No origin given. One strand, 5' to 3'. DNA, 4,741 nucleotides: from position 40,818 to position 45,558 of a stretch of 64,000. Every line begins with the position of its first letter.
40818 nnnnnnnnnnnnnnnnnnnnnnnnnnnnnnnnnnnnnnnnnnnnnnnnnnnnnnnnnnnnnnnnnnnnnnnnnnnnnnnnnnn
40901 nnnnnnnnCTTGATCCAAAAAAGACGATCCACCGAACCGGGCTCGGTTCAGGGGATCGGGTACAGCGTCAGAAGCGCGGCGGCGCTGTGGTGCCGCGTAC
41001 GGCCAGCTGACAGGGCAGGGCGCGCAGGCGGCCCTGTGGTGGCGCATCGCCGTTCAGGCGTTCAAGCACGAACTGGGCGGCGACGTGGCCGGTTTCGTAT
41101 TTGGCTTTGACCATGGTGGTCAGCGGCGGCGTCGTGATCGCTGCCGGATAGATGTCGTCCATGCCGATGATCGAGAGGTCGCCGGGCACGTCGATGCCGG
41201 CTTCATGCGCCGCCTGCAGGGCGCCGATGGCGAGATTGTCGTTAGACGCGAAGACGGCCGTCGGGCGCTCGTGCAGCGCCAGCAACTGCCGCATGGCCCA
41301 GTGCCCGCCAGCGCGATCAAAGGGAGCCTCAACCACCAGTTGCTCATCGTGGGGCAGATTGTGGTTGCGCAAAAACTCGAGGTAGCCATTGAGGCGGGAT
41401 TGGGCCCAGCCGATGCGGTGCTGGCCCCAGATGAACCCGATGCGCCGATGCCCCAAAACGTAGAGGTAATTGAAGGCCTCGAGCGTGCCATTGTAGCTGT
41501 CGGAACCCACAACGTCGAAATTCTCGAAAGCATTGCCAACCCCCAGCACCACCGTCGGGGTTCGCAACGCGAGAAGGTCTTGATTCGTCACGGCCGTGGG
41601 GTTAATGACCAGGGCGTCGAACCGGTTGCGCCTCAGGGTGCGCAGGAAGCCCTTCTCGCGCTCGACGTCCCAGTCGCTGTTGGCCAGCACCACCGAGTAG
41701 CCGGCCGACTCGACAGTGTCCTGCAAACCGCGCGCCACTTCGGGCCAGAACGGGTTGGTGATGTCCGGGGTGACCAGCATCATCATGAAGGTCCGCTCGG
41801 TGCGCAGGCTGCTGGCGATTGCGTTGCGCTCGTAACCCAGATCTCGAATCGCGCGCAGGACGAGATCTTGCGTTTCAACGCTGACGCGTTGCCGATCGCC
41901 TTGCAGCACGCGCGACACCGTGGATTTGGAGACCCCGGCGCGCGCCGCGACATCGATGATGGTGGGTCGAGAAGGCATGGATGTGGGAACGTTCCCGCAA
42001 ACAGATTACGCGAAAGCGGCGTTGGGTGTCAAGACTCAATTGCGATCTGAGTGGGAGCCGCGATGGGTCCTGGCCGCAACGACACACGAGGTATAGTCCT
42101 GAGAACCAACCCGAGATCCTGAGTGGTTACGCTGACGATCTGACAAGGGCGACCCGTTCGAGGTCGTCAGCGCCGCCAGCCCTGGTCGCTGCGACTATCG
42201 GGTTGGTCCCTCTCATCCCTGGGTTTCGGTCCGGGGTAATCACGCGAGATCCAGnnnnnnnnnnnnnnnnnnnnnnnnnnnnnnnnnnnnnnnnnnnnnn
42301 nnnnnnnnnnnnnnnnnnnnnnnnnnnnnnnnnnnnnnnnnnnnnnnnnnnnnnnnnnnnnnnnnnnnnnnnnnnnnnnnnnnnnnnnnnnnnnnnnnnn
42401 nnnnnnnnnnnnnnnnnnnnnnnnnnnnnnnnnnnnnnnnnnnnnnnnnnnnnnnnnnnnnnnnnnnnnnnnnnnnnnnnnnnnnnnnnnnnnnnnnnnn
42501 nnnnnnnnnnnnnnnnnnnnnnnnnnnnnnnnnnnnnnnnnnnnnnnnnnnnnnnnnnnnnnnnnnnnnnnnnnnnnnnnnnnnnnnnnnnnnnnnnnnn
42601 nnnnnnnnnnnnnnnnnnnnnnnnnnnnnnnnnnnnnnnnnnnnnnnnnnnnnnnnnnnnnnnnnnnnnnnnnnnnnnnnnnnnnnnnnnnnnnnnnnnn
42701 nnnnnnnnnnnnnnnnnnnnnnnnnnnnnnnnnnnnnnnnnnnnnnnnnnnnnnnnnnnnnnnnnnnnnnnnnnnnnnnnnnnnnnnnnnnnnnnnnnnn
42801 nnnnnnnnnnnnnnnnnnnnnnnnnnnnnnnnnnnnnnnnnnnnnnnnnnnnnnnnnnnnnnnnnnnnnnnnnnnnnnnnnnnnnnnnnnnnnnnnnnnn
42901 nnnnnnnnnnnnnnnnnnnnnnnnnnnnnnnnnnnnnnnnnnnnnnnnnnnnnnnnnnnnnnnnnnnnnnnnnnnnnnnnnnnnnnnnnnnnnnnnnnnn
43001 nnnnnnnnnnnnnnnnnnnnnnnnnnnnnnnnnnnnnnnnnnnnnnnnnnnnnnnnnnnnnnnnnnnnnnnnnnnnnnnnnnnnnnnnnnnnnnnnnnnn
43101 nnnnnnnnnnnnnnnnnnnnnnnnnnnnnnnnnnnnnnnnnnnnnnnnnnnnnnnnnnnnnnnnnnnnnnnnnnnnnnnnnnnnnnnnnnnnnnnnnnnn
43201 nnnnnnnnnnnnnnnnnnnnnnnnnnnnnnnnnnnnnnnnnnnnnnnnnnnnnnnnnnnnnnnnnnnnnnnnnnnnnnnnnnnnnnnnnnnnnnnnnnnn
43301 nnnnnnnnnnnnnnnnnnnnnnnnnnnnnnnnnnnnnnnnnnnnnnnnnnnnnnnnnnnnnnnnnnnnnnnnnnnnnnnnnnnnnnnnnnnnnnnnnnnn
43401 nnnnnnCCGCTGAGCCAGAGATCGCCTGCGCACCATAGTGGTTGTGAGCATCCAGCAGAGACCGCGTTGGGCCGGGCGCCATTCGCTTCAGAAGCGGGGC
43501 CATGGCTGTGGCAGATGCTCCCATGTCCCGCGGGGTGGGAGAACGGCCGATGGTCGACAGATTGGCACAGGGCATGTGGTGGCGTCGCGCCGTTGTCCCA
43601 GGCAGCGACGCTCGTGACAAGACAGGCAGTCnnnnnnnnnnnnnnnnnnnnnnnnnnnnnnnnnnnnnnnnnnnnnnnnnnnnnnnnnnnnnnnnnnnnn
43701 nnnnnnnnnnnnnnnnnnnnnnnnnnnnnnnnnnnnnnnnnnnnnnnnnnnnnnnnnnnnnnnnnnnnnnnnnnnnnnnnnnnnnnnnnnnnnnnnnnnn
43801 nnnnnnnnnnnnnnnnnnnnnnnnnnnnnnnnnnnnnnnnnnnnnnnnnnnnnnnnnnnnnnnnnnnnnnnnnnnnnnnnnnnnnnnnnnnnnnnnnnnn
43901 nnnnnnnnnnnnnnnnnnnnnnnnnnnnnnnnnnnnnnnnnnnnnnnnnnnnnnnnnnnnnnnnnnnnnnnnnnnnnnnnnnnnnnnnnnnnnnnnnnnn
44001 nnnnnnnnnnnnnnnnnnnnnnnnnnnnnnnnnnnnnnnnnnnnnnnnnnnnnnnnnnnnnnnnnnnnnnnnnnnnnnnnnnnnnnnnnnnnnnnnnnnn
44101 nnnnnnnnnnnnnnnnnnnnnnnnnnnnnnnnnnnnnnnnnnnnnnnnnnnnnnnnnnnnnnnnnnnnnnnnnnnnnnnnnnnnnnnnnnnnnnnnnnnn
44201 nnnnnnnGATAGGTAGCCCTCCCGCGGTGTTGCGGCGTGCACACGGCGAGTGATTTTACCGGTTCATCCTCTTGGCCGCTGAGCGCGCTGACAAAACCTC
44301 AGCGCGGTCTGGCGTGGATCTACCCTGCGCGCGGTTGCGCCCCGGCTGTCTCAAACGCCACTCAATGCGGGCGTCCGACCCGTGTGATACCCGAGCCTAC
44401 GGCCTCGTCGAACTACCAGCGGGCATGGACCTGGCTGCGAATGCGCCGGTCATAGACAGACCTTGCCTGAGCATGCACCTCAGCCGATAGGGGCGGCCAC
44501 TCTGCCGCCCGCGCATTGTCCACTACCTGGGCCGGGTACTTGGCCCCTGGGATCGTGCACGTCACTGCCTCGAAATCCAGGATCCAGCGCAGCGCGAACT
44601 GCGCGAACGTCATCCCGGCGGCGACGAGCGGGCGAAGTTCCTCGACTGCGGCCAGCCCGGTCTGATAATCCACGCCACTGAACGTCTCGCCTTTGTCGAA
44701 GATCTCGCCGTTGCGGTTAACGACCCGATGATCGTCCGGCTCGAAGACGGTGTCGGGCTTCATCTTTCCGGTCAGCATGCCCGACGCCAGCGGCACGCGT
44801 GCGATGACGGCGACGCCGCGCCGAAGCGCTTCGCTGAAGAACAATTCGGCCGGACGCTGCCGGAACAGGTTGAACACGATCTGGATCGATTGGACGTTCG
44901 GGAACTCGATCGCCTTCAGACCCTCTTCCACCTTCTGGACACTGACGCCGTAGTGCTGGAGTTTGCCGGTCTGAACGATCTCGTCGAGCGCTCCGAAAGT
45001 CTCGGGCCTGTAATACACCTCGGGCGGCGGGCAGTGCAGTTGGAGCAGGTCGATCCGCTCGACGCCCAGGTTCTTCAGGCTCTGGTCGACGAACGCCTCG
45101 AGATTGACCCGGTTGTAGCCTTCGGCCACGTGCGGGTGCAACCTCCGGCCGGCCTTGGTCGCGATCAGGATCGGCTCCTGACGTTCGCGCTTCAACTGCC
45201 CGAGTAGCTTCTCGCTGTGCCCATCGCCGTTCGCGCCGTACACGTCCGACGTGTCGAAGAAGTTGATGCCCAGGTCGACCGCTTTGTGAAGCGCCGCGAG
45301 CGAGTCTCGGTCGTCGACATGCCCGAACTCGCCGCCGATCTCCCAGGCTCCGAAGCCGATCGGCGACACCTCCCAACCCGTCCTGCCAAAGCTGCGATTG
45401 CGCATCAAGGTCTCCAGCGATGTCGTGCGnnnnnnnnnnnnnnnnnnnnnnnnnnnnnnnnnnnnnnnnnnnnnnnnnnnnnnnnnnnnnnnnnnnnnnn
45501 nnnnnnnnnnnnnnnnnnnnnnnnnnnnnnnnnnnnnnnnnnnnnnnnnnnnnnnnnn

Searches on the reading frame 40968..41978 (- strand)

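Call 25: search_protein_families(library=pfam, proteins=[window:40968-41978:-], max_evalue=0.00001)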
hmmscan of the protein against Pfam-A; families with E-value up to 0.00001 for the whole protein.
window:40968-41978:- (336 aa): 4 families
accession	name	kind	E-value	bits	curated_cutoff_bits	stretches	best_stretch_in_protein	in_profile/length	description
PF13377.12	Peripla_BP_3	-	3.6e-40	138.2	26.5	1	170-331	2-167/167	Periplasmic binding protein-like domain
PF00532.27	Peripla_BP_1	-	2.4e-21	76.9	22.2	1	67-308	5-261/281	Periplasmic binding proteins and sugar binding domain of LacI family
PF00356.27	LacI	-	1.2e-15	57.4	27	1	6-52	1-46/46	Bacterial regulatory proteins, lacI family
PF13407.12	Peripla_BP_4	-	2.9e-10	40.6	35.1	0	68-129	3-65/258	Periplasmic binding protein domain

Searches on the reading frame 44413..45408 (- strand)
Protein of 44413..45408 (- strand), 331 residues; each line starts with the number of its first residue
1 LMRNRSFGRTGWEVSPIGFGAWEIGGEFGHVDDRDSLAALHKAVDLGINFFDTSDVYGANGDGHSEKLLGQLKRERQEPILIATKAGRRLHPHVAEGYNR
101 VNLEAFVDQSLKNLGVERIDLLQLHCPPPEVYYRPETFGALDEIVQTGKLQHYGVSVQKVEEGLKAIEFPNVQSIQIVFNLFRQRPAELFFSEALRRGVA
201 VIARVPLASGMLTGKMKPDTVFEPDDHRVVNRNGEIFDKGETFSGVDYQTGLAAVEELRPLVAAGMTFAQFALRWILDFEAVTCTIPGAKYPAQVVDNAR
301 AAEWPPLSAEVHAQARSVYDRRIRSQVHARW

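Call 11: search_protein_families(library=pfam, proteins=[window:44413-45408:-], max_evalue=0.001)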
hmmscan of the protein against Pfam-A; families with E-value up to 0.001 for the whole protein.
window:44413-45408:- (331 aa): 1 family
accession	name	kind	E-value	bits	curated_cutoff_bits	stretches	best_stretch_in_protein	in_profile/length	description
PF00248.27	Aldo_ket_red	-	3e-61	207.5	24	1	16-319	1-290/291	Aldo/keto reductase family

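Call 12: search_protein_families(library=ncbifam, proteins=[window:44413-45408:-], max_evalue=0.00001)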
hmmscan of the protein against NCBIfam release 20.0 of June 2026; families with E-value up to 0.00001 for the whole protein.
window:44413-45408:- (331 aa): 5 families
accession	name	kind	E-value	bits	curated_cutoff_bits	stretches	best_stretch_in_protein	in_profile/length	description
NF007388.0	PRK09912.1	subfamily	6.8e-28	97.5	448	1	2-313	13-326/346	L-glyceraldehyde 3-phosphate reductase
NF049922.1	MethglyxlRedYdjG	equivalog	8.7e-24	84.1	550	1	2-304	1-307/326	NADH-dependent methylglyoxal reductase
TIGR01293.1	Kv_beta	subfamily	2.2e-17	63.1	365.4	1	2-300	1-299/319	voltage-dependent potassium channel subunit beta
NF007695.0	PRK10376.1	subfamily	1.1e-15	57.5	280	1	5-207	8-215/290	oxidoreductase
NF007912.0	PRK10625.1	equivalog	3.6e-12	46.3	415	1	10-128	9-135/346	NADP(H)-dependent aldo-keto reductase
